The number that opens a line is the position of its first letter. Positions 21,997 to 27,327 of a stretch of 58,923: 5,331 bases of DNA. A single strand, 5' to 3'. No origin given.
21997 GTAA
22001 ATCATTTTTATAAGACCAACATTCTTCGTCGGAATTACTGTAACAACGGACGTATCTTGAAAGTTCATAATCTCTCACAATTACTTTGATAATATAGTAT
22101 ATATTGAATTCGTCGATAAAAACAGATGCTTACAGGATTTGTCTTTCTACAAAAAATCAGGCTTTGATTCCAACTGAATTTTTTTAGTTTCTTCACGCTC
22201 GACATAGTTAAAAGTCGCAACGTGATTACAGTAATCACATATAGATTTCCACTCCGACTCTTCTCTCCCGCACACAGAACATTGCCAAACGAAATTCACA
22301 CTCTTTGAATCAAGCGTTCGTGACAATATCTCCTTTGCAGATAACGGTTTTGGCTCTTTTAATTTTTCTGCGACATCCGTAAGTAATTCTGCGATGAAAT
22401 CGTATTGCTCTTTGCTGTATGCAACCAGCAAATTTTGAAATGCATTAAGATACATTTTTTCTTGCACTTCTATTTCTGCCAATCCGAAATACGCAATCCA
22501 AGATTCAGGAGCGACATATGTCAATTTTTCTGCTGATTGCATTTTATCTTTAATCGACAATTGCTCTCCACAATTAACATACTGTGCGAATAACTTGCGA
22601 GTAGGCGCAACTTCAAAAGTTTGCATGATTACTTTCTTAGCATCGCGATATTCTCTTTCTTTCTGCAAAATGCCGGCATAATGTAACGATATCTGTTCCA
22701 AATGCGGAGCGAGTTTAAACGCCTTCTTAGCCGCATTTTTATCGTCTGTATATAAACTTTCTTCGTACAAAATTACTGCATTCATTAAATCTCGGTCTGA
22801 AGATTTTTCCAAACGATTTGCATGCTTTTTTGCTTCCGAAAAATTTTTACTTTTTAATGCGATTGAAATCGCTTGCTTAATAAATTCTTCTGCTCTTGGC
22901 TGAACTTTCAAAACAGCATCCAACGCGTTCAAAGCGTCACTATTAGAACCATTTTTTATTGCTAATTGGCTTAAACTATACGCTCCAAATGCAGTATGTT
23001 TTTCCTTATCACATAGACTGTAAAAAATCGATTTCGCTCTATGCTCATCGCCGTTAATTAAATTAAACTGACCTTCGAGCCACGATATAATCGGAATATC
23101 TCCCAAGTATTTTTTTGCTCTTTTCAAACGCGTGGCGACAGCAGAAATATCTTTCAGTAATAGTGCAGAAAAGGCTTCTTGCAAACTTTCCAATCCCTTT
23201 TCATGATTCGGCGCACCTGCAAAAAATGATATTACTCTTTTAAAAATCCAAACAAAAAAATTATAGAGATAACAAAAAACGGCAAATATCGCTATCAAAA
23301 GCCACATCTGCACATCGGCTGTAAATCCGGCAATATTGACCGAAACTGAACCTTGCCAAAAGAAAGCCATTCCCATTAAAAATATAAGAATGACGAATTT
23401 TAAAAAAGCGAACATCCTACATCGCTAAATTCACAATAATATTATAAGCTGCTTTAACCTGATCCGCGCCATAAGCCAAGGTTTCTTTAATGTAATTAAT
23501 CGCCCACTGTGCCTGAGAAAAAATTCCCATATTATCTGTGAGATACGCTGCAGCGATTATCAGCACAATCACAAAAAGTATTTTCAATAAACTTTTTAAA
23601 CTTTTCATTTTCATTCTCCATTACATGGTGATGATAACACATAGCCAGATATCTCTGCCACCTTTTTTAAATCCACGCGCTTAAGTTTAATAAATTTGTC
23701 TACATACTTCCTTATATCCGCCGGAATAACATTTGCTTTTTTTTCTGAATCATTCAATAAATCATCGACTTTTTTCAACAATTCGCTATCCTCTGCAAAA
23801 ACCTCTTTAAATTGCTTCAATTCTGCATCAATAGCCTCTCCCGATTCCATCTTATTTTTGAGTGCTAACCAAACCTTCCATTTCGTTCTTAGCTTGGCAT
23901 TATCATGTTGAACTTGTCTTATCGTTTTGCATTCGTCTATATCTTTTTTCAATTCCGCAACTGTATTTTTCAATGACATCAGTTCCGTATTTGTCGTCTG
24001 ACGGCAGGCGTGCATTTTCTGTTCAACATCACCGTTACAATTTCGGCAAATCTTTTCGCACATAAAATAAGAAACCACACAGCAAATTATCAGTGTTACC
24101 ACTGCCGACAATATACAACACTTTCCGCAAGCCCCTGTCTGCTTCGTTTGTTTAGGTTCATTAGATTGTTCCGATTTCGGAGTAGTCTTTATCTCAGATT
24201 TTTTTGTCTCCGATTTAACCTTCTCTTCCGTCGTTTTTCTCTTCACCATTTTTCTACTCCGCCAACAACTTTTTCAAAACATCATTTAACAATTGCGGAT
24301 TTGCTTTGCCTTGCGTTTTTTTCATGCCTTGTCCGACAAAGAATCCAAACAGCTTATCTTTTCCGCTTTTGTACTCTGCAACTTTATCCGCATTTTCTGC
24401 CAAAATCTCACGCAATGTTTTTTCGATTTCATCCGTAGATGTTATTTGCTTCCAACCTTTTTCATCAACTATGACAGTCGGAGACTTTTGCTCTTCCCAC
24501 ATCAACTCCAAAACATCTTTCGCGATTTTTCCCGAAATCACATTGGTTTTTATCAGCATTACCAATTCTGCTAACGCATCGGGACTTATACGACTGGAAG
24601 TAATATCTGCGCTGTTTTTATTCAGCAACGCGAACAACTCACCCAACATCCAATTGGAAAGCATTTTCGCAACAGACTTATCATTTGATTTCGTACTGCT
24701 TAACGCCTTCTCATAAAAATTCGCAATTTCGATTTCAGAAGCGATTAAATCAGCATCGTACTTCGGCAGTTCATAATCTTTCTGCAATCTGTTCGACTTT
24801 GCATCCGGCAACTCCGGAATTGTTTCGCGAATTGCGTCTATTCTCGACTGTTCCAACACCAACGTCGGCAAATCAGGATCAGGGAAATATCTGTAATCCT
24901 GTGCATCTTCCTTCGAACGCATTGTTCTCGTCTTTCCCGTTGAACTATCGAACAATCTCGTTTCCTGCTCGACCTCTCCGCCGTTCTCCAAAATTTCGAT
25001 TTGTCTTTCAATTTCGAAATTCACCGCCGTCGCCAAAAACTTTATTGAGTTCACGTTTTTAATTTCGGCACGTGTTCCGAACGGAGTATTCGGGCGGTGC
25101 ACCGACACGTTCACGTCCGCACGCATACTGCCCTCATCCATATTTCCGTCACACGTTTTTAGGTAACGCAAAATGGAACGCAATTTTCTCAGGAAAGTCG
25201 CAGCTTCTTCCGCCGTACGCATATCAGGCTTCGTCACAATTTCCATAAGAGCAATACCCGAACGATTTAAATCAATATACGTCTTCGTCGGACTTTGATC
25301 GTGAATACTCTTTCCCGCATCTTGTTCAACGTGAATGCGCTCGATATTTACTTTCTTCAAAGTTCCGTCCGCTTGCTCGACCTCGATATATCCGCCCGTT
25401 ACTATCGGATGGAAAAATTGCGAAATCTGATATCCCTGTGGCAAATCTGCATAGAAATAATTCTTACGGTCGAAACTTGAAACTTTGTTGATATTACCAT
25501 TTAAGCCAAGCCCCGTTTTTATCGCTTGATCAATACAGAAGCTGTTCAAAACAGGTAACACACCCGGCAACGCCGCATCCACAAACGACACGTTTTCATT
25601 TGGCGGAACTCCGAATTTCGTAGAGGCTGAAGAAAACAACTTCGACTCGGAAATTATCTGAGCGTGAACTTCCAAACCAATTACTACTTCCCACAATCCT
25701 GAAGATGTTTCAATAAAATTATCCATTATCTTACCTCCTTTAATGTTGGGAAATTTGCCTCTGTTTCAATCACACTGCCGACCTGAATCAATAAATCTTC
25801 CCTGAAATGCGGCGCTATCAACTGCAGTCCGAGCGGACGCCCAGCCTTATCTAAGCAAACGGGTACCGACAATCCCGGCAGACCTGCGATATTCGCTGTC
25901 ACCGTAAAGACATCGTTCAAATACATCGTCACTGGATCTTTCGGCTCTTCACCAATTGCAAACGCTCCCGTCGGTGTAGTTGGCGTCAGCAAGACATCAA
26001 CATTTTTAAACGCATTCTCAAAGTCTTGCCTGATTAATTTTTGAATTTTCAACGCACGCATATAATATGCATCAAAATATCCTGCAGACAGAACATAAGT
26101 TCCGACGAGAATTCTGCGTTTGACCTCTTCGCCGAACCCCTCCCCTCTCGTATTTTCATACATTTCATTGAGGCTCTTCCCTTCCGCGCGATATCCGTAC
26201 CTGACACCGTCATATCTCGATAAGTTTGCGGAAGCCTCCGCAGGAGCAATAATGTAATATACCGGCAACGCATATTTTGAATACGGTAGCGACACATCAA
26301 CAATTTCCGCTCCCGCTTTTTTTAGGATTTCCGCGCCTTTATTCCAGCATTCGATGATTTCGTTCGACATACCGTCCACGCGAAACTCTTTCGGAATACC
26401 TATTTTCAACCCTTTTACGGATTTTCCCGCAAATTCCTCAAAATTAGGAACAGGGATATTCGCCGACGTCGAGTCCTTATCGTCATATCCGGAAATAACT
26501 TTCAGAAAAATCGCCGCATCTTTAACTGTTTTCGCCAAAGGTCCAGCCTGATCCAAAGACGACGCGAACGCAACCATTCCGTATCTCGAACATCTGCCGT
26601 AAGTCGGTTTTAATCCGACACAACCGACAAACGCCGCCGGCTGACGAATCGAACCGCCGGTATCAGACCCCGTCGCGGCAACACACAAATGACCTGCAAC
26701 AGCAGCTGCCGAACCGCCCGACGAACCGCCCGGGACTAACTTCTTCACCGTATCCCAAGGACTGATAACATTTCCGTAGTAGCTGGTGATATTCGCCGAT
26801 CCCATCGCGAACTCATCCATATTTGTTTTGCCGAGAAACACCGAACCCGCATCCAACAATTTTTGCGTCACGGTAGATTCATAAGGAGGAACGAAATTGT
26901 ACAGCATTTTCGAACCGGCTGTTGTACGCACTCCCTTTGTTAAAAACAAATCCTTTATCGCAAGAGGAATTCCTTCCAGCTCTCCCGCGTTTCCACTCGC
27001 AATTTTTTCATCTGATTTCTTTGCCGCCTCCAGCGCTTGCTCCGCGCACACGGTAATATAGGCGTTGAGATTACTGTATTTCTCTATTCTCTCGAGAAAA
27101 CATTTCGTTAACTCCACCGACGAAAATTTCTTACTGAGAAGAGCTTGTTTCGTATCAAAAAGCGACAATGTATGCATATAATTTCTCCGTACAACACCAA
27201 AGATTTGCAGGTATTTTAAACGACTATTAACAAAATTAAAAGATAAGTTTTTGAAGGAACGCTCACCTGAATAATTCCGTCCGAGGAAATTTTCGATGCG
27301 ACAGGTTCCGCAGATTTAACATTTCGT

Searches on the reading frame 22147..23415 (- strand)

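Call 26: search_protein_families(library=pfam, proteins=[window:22147-23415:-], max_evalue=0.00001)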
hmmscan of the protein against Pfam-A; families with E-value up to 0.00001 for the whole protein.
window:22147-23415:- (422 aa): 2 families
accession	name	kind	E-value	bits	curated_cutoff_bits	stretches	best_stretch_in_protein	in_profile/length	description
PF07219.19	HemY_N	-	5.6e-06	26.8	31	0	22-113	1-97/107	HemY protein N-terminus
PF14559.12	TPR_19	-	9.2e-06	26.3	25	0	152-204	1-53/68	Tetratricopeptide repeat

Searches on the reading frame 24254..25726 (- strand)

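Call 26: search_protein_families(library=pfam, proteins=[window:24254-25726:-], max_evalue=0.00001)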
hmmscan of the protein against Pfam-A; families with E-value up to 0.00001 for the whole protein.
window:24254-25726:- (490 aa): 2 families
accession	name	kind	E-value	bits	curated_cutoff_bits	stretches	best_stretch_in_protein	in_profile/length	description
PF02934.20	GatB_N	-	2.9e-116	387.9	23.4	1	14-296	1-276/277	GatB/GatE catalytic domain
PF02637.23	GatB_Yqey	-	2.2e-48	164.3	27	1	347-488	12-148/148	GatB domain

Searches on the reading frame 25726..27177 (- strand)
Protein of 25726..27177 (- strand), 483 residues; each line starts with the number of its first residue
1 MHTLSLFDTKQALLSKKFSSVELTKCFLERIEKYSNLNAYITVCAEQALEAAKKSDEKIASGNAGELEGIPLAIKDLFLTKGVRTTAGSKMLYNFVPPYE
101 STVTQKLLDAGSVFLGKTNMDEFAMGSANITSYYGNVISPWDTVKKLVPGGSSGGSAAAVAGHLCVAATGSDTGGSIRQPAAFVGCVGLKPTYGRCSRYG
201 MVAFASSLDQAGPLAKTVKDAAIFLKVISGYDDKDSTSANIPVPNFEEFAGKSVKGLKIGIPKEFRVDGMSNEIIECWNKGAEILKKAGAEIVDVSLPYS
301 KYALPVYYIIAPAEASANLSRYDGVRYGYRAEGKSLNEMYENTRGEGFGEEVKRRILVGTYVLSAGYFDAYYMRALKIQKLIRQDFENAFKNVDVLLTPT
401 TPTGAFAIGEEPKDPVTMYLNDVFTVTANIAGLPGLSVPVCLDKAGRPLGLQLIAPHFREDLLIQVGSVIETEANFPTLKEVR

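Call 26: search_protein_families(library=pfam, proteins=[window:25726-27177:-], max_evalue=0.00001)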
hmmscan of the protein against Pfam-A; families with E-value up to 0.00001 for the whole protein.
window:25726-27177:- (483 aa): 1 family
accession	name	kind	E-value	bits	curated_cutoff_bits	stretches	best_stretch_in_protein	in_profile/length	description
PF01425.27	Amidase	-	1.1e-151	506.3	27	1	22-463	1-444/445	Amidase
